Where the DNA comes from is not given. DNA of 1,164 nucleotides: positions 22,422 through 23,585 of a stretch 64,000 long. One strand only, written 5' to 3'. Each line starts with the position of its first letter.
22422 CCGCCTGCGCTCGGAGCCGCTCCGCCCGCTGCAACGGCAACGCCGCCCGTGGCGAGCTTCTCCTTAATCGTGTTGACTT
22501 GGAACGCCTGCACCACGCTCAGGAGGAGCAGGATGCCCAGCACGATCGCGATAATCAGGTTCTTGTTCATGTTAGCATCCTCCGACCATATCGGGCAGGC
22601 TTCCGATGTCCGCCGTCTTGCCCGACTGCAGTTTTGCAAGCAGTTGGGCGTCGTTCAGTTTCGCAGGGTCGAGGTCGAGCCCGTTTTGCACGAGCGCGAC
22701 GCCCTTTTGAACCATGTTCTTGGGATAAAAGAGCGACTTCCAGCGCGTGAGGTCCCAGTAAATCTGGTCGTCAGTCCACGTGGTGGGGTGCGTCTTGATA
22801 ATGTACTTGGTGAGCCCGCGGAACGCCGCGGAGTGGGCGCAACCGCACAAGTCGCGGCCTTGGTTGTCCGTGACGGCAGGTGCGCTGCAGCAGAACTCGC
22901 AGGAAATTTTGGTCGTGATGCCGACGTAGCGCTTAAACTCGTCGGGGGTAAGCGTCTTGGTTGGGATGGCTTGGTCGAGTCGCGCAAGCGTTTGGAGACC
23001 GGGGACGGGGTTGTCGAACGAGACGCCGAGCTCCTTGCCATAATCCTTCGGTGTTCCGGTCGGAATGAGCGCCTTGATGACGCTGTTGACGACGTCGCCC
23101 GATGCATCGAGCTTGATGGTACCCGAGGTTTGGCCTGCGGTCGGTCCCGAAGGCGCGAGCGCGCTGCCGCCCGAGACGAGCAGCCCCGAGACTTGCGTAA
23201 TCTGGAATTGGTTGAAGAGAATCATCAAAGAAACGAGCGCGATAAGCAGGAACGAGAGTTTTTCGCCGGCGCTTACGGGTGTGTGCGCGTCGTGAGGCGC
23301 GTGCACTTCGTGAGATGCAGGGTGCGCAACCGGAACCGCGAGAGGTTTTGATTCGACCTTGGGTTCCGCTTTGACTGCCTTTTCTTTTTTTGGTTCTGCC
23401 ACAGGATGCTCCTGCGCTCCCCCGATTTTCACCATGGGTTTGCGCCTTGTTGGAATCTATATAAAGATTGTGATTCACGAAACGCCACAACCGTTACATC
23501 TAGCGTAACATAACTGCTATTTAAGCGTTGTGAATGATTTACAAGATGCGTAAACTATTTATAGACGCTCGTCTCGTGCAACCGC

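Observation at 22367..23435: Two adjacent type-II membrane proteins share a terminal LP(N/D)MVGGC-COOH motif; the small one looks like the large one minus its core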

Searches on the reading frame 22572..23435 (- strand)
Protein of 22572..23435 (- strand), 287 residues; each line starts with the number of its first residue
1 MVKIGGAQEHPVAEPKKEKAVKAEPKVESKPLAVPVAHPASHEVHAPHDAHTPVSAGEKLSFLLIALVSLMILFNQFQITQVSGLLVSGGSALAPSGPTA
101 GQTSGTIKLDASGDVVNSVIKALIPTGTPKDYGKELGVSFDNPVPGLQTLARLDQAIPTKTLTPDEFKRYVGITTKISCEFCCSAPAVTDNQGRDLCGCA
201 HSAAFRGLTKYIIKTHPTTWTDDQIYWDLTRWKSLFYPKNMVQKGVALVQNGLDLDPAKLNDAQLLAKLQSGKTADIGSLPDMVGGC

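Call 3: search_protein_families(library=pfam, proteins=[window:22572-23435:-], max_evalue=0.1)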
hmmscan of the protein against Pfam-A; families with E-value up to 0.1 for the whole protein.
window:22572-23435:- (287 aa): 0 families

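Call 4: search_protein_families(library=ncbifam, proteins=[window:22572-23435:-], max_evalue=0.1)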
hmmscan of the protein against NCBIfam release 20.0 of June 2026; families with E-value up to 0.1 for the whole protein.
window:22572-23435:- (287 aa): 0 families

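Call 5: find_homologous_proteins(query=window:22572-23435:-, max_evalue=0.001)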
Query window:22572-23435:- (287 aa): 90 proteins with E <= 0.001 among 2122 candidates.
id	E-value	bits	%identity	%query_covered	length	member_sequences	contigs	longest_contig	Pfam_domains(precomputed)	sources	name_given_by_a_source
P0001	2.6e-190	649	100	100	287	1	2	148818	-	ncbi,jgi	jgi:hypothetical protein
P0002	2.4e-110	386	64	98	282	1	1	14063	-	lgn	-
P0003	3.5e-110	386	70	80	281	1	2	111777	-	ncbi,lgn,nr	ncbi:hypothetical protein HY493_01140 [Candidatus Woesearchaeota archaeon]|nr:hypothetical protein [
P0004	1.5e-103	364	68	82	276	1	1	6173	-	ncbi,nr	ncbi:hypothetical protein HY492_01010 [Candidatus Woesearchaeota archaeon]|nr:hypothetical protein [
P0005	2.1e-102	360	61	98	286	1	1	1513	-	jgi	-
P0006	5.5e-102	359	58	100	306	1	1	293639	-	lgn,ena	-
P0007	7.6e-98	345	62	87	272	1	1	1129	-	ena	-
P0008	1.3e-96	341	63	88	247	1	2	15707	-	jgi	jgi:hypothetical protein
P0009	1.4e-96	341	64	80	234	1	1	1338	-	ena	-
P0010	8.7e-96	339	69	79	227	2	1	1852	-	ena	-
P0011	8.0e-94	332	54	95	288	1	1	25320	-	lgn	-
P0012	1.7e-93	331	63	80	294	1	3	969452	-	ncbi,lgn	-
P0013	8.1e-82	293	59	79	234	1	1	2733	-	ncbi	-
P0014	1.1e-81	292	58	79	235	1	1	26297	-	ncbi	-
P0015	2.6e-77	278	59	75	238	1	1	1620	-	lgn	-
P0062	5.7e-54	201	55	60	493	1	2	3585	-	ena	-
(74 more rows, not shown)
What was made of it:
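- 22572..23435 (-): Large MVGGC protein, 287 aa. It has a cytoplasmic N-terminus, one TM helix, a linker, an all-helical ectodomain with a Cys5-His knuckle, a linker, and the terminal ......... 90 homologues (call 5).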

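Call 12: find_related_loci(query=A1, collection=genome_contigs, flank=8000)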
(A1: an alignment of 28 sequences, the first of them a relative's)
Query A1 (287 aa) in genome_contigs; peptide patterns used: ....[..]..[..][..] (x = any residue, [..] = any of these).
368 stretches matched a pattern; 365 encode a relative of the query (tblastn E <= 1e-3); the best 80 are kept; 80 distinct loci.
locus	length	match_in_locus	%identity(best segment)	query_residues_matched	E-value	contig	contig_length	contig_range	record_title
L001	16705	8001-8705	70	57-287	5e-113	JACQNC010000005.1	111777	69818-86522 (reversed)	MAG: Candidatus Woesearchaeota archaeon isolate NC_groundwater_1245_Ag_S-0.1um_57_86 S_p1_S3_coassembly_k141_387721, who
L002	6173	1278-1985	68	54-287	2e-107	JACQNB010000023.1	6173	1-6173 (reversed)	MAG: Candidatus Woesearchaeota archaeon isolate NC_groundwater_1244_Ag_S-0.1um_55_21 S_p1_S3_coassembly_k141_391434, who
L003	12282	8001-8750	60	29-287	1e-98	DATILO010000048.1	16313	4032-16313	MAG TPA_asm: Candidatus Binatia bacterium isolate SMAG_U15746 k141_3689504, whole genome shotgun sequence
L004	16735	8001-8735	59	35-287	3e-96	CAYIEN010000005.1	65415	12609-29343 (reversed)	MAG TPA_asm: uncultured Methanosarcinales archaeon isolate ERP119705_co18_167 genome assembly, contig: NODE_310_length_6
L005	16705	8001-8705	63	58-287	6e-97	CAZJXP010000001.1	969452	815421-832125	MAG TPA_asm: uncultured Methanosarcinales archaeon isolate SRP292972_co2_156 genome assembly, contig: NODE_1_length_9694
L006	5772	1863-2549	53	58-287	4e-82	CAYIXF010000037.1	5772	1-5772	MAG TPA_asm: Candidatus Woesearchaeota archaeon isolate ERP119705_co6_1028 genome assembly, contig: NODE_22815_length_57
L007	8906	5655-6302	54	62-287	3e-79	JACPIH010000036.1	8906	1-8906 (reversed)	MAG: Candidatus Woesearchaeota archaeon isolate NC_groundwater_435_Ag_B-0.1um_47_15 GD18-4_B1_scaffold_1392374, whole ge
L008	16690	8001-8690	55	58-287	4e-79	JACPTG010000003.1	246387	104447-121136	MAG: Candidatus Woesearchaeota archaeon isolate NC_groundwater_726_Ag_S-0.2um_49_29 S36_SO-2_scaffold_3030, whole genome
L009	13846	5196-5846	54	62-287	1e-78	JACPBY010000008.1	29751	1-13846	MAG: Candidatus Woesearchaeota archaeon isolate NC_groundwater_269_Ag_S-0.2um_49_32 S5_GD2017_2_S2_scaffold_852, whole g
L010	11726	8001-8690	54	58-287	3e-78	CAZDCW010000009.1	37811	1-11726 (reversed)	MAG TPA_asm: uncultured Methanosarcinales archaeon isolate SRP090828_co2_162 genome assembly, contig: NODE_374_length_37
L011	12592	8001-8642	54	62-287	8e-78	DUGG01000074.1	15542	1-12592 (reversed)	MAG TPA_asm: Candidatus Woesearchaeota archaeon isolate UBA10216 contig_77462, whole genome shotgun sequence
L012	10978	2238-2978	51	58-287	2e-77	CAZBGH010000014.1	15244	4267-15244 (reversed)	MAG TPA_asm: uncultured Methanosarcinales archaeon isolate binchicken_co21_254 genome assembly, contig: NODE_2455_length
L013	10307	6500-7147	51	62-287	5e-77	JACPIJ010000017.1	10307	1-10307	MAG: Candidatus Woesearchaeota archaeon isolate NC_groundwater_437_Ag_B-0.1um_48_22 GD18-4_B1_scaffold_273162, whole gen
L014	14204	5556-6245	55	58-287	4e-81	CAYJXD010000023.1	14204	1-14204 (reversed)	MAG TPA_asm: uncultured Methanosarcinales archaeon isolate ERP125453_co1_510 genome assembly, contig: NODE_4545_length_1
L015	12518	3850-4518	53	65-287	1e-76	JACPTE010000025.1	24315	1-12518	MAG: Candidatus Woesearchaeota archaeon isolate NC_groundwater_724_Ag_S-0.2um_46_11 S36_SO-2_scaffold_341403, whole geno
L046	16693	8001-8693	38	63-287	5e-43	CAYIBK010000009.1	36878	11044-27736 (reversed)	MAG TPA_asm: uncultured Gammaproteobacteria bacterium isolate ERP119705_co19_912 genome assembly, contig: NODE_762_lengt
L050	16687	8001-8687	35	62-287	4e-42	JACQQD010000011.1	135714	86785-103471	MAG: Candidatus Micrarchaeota archaeon isolate NC_groundwater_1324_Ag_S-0.2um_56_85 S_p2_S4_coassembly_k141_3237060, who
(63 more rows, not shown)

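Call 19: predict_structure(alignment_id=A1)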
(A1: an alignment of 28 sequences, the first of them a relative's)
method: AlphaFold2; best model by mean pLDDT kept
length: 287 residues; sequences in the alignment: 28
mean_pLDDT: 80.7   pTM: 0.66
mean pLDDT of the five models: 80.7, 79.8, 79.6, 79.5, 78.9
residues with pLDDT >= 90: 164; 70-90: 37; 50-70: 51; < 50: 35
segments of 3 or more residues with pLDDT < 50: 1-7, 9-11, 38-48, 89-96
pLDDT, mean of each block of 10 residues (from residue 1): 42 54 57 53 44 69 93 82 56 48 64 87 94 97 97 98 98 97 94 96 98 97 96 96 94 93 88 77 81
secondary structure, 60 per line:
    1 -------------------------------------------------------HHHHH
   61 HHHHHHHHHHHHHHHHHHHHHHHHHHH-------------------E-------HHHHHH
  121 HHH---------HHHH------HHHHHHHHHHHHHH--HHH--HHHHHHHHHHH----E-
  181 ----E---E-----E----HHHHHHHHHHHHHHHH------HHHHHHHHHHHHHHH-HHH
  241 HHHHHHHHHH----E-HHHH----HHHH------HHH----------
elements in order: H56-87 H115-123 H133-136 H143-156 H164-174 H200-215 H222-236 H238-250 H257-260 H265-268
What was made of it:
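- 22572..23435 (-): AF2 pLDDT is above 90 for residues ~110-270 (call 19).
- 23199..23258 (-): TM anchor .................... (residues 60-79), with the near-invariant Asn75. The AF2 helix spans residues 56-87 (call 19).
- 22833..22901 (-): Cys knuckle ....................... (residues 179-201). Small beta-bridges at 179/185/189/195 in the AF2 model (call 19).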

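Call 22: fold_search(model_id=the predicted structure, library=pdb)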
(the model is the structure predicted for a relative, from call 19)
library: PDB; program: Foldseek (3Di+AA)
matches with E <= 10: 30; with E <= 0.001: 0
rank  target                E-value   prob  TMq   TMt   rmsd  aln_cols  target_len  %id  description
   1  8uqa                  2.1e+00  0.03  0.13  0.09  15.2       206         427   12  Crystal structure of RNF168 (RING)-UbcH5c fused to H2A-H2B via a 12-residue linker (released 2024-01-17)
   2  7nj0_C                3.9e+00  0.02  0.13  0.13  15.3       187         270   10  CryoEM structure of the human Separase-Cdk1-cyclin B1-Cks1 complex (released 2021-08-04)
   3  2jgz_B                4.3e+00  0.02  0.14  0.15  14.8       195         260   14  Crystal structure of phospho-CDK2 in complex with Cyclin B (released 2007-05-22)
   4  3hzj_A                4.5e+00  0.02  0.10  0.10  13.6       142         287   13  Crystal structure of the RabGAP domain of the RABGAP1L protein (released 2009-07-14)
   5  4bcm_D                4.5e+00  0.02  0.12  0.14  14.7       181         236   12  Structure of CDK2 in complex with cyclin A and a 2-amino-4-heteroaryl- pyrimidine inhibitor (released 2013-03-06)
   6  9edt_D                4.8e+00  0.02  0.11  0.05  13.0       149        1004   13  Tubulin cofactors D,E,G bound to tubulin dimer (released 2026-02-04)
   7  3fr8_B                5.0e+00  0.01  0.12  0.08  18.2       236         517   13  rice Ketolacid reductoisomerase in complex with Mg2+-NADPH (released 2009-04-14)
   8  6sg4_B                5.3e+00  0.02  0.12  0.13  15.7       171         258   10  Structure of CDK2/cyclin A M246Q, S247EN (released 2021-01-27)
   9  4bcq_B                5.3e+00  0.01  0.11  0.12  15.7       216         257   12  Structure of CDK2 in complex with cyclin A and a 2-amino-4-heteroaryl- pyrimidine inhibitor (released 2013-01-09)
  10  7ack_D                5.6e+00  0.01  0.12  0.13  15.3       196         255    9  CDK2/cyclin A2 in complex with an imidazo[1,2-c]pyrimidin-5-one inhibitor (released 2021-03-24)
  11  5e15_B                6.2e+00  0.01  0.12  0.12  15.4       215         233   14  Crystal Structure of the ER-alpha Ligand-binding Domain in Complex with the Cyclofenil Derivative 4,4'-{[4-(2-hydroxye (released 2016-05-04)
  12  8h4r_B                6.5e+00  0.02  0.13  0.13  14.4       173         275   10  The Crystal Structure of CDK3 and CyclinE1 Complex with Dinaciclib from Biortus (released 2023-10-11)
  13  7udi_B                6.9e+00  0.04  0.15  0.18   8.0       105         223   10  Full-length dimer of DNA-Damage Response Protein C from Deinococcus radiodurans (released 2023-02-22)
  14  4bcn_B                6.9e+00  0.01  0.12  0.13  15.2       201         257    8  Structure of CDK2 in complex with cyclin A and a 2-amino-4-heteroaryl- pyrimidine inhibitor (released 2013-03-06)
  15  1yve_J                6.9e+00  0.01  0.12  0.08  20.1       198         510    9  ACETOHYDROXY ACID ISOMEROREDUCTASE COMPLEXED WITH NADPH, MAGNESIUM AND INHIBITOR IPOHA (N-HYDROXY-N-ISOPROPYLOXAMATE) (released 1997-09-04)
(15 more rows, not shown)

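Call 24: search_solved_structures(query=A1, max_evalue=10)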
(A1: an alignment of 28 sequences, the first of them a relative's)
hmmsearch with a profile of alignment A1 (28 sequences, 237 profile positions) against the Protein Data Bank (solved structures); distinct sequences matched with E-value up to 10: 2.
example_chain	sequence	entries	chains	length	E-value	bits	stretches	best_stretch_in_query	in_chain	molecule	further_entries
7oz4_A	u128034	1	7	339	0.41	13.3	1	48-120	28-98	p2 family phage major capsid protein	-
8oyw_A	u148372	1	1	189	0.72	12.5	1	160-196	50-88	De novo designed soluble Rhomboid protease-like protein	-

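Call 42: search_protein_representatives(alignment_id=A1)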
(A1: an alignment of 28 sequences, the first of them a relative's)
Query: 28 sequences, 237 profile positions. Proteins with E-value up to 0.001 (for the whole library): 339; up to 1e-10: 259; up to 1e-30: 173. The best 150 are listed.
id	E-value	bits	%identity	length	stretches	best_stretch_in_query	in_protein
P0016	4.1e-80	285.1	-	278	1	7-237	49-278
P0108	2.7e-78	279.1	-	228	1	4-237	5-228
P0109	6.2e-76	271.4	-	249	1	6-237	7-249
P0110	1.8e-75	269.9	-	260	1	7-237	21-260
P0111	1.5e-73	263.6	-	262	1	11-237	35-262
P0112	1.0e-72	260.9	-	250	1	7-237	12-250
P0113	1.1e-72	260.8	-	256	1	6-237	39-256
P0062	2.2e-72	259.8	-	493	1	45-237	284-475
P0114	7.7e-72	258.0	-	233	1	6-237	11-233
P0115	1.8e-71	256.8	-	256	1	5-237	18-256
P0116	8.3e-71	254.6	-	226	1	10-237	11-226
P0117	2.3e-69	249.9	-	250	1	4-237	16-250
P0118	1.7e-68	247.0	-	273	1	4-212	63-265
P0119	2.9e-68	246.3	-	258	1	7-237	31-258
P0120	1.3e-67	244.1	-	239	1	9-237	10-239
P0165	2.4e-56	207.2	-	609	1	54-237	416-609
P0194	1.3e-50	188.5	-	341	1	14-237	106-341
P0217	5.0e-46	173.5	-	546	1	6-200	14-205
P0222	3.0e-44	167.6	-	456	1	69-212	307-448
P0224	8.8e-44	166.1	-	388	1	11-237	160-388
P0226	1.6e-43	165.3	-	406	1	68-209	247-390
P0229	1.3e-42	162.3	-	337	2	51-237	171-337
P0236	3.8e-41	157.5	-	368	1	7-205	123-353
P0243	1.1e-39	152.7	-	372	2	7-237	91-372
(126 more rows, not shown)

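Call 48: find_related_loci(query=A4, collection=genome_contigs, flank=5000)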
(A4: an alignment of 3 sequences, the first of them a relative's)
Query A4 (216 aa) in genome_contigs; peptide patterns used: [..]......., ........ (x = any residue, [..] = any of these).
154 stretches matched a pattern; 114 encode a relative of the query (tblastn E <= 1e-3); the best 80 are kept; 80 distinct loci.
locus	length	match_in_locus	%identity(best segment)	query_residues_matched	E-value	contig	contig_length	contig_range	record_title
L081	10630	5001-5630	59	6-216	9e-84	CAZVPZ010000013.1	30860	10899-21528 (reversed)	MAG TPA_asm: uncultured archaeon isolate SRP185896_co1_382 genome assembly, contig: NODE_537_length_30860_cov_8.834994,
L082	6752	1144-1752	46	1-205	2e-61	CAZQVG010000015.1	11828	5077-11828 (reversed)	MAG TPA_asm: Candidatus Woesearchaeota archaeon isolate binchicken_co64_117 genome assembly, contig: NODE_4017_length_11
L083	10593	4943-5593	42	1-216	5e-60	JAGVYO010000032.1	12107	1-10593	Candidatus Woesearchaeota archaeon isolate RIFCSPLOWO2_01_FULL_50_16 rifcsplowo2_01_scaffold_30846, whole genome shotgun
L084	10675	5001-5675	44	3-216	4e-60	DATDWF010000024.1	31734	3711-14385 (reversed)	MAG TPA_asm: Candidatus Nanoarchaeia archaeon isolate SMAG_U8103 k141_1937521, whole genome shotgun sequence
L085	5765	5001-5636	44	8-216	1e-59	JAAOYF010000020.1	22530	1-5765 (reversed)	Candidatus Woesearchaeota archaeon isolate DPANNHV_H2.bin.75 k83_590473, whole genome shotgun sequence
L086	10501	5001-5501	53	52-216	2e-59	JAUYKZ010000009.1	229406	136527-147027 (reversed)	MAG: archaeon isolate C24_metabat.bin.228 C24_k141_166079, whole genome shotgun sequence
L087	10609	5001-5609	48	8-205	4e-59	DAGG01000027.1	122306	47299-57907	MAG TPA_asm: Candidatus Woesearchaeota archaeon UBA525 UBA525_contig_168, whole genome shotgun sequence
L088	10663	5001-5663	45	6-216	5e-59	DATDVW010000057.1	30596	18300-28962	MAG TPA_asm: Candidatus Nanoarchaeia archaeon isolate SMAG_U8094 k141_492182, whole genome shotgun sequence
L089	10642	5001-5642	43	9-216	3e-58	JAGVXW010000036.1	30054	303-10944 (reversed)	Candidatus Woesearchaeota archaeon isolate RIFCSPLOWO2_01_FULL_53_31 rifcsplowo2_01_scaffold_3500, whole genome shotgun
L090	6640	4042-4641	47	3-205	7e-58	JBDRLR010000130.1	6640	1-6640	MAG: Nanoarchaeota archaeon isolate MEGAHIT-group-1.787 k141_2259054, whole genome shotgun sequence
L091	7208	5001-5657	44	12-216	9e-58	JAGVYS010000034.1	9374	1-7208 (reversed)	Candidatus Woesearchaeota archaeon isolate RIFCSPHIGHO2_02_FULL_41_15 rifcsphigho2_02_scaffold_17069, whole genome shotg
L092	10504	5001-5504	53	51-216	2e-57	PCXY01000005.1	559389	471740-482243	MAG: Candidatus Woesearchaeota archaeon CG10_big_fil_rev_8_21_14_0_10_45_16 CG10_8_21_14_0.10_scaffold_1_c, whole genome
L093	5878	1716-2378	42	6-216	2e-56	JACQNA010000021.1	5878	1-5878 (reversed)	MAG: Candidatus Woesearchaeota archaeon isolate NC_groundwater_1243_Ag_S-0.1um_52_42 S_p1_S3_coassembly_k141_682047, who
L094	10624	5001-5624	44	11-216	2e-56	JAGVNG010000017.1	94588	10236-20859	MAG: Nanoarchaeota archaeon isolate DeMMO3_40 c_000000012314, whole genome shotgun sequence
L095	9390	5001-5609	44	3-216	4e-56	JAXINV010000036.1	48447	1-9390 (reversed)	MAG: Candidatus Asbonarchaeum danakilense isolate DAL-WCL_45_84C1R c_000000000113_partial_24853_73300, whole genome shot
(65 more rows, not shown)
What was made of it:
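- Tried and rejected: It was replaced by A4 (call 48).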

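Call 59: search_protein_families(library=pfam, proteins=[P0165, P0217, P0222, P0226, P0224, P0243, P0236, P0194, P0229, P0062], max_evalue=0.01)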
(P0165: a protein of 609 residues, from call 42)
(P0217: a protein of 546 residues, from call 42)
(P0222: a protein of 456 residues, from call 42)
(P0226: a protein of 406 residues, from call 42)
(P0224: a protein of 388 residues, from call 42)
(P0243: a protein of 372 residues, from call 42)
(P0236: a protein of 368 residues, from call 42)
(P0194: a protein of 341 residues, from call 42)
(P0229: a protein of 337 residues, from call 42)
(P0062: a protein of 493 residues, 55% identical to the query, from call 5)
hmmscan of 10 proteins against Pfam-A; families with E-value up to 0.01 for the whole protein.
P0165 (609 aa): 1 family
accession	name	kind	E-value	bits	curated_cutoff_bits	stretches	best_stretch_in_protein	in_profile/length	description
PF16743.10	PliI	-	0.0009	19.4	27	1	124-160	56-92/123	Periplasmic lysozyme inhibitor of I-type lysozyme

P0217 (546 aa): 0 families

P0222 (456 aa): 3 families
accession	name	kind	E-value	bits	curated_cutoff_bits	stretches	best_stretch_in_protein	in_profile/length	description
PF00254.34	FKBP_C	-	3.6e-12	46.9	21.1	1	58-126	5-78/94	FKBP-type peptidyl-prolyl cis-trans isomerase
PF12985.13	DUF3869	-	0.0031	18.1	24.5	1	224-275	18-73/85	Domain of unknown function (DUF3869)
PF02699.20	YajC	-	0.007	16.7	28.2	0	212-255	31-71/78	Preprotein translocase subunit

P0226 (406 aa): 0 families

P0224 (388 aa): 0 families

P0243 (372 aa): 0 families

P0236 (368 aa): 0 families

P0194 (341 aa): 0 families

P0229 (337 aa): 1 family
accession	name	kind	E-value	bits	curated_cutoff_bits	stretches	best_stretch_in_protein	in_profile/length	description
PF02009.21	RIFIN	-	0.0083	16.5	32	0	19-103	215-300/327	Rifin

P0062 (493 aa): 0 families
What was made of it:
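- Tried and rejected: Only an exported FKBP fusion was informative (call 59).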

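Call 64: find_encoding_contigs(protein=P0001, flank=1000, max_places=3)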
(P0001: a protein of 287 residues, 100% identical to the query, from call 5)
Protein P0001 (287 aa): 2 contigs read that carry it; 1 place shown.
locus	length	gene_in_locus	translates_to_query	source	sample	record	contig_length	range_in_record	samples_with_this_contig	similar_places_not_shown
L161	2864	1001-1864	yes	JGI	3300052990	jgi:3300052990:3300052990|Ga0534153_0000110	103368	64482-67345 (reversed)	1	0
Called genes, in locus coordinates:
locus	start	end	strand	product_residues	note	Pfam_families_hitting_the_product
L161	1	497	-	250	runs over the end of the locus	PF05569:Peptidase_M56 (weak), PF01435:Peptidase_M48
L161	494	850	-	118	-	PF03965:Penicillinase_R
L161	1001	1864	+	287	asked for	-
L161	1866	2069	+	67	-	-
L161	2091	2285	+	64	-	-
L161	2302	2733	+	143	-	-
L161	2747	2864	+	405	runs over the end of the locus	PF13192:Thioredoxin_3 (faint)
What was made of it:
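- Checked: An independent JGI gene call also lists the 67-aa ORF (call 64).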

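Call 72: predict_structure(alignment_id=A6)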
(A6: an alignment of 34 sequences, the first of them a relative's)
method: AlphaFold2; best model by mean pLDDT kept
length: 219 residues; sequences in the alignment: 34
mean_pLDDT: 86.6   pTM: 0.70
mean pLDDT of the five models: 86.6, 86.0, 85.7, 85.5, 83.1
residues with pLDDT >= 90: 148; 70-90: 31; 50-70: 28; < 50: 12
segments of 3 or more residues with pLDDT < 50: 53-55, 106-112
pLDDT, mean of each block of 10 residues (from residue 1): 61 73 95 90 68 56 93 98 98 95 59 74 97 93 94 93 97 98 98 96 90 88
secondary structure, 60 per line:
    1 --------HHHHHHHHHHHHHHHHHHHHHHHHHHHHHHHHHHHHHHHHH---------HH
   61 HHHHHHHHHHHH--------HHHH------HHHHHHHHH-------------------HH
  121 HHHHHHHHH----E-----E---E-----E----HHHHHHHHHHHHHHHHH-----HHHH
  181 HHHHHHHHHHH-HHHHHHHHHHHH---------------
elements in order: H9-49 H59-72 H81-84 H91-99 H119-129 H155-171 H177-191 H193-204
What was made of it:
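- On Thioredoxin-fold oxidoreductases: The AF2 model is all-helical with a small Cys knuckle (calls 19, 72).
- AF2 places the coil tail confidently: pLDDT 81 for the last residues of the window protein and 88-90 for the last 19 residues of a short-linker homologue (calls 19, 72).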
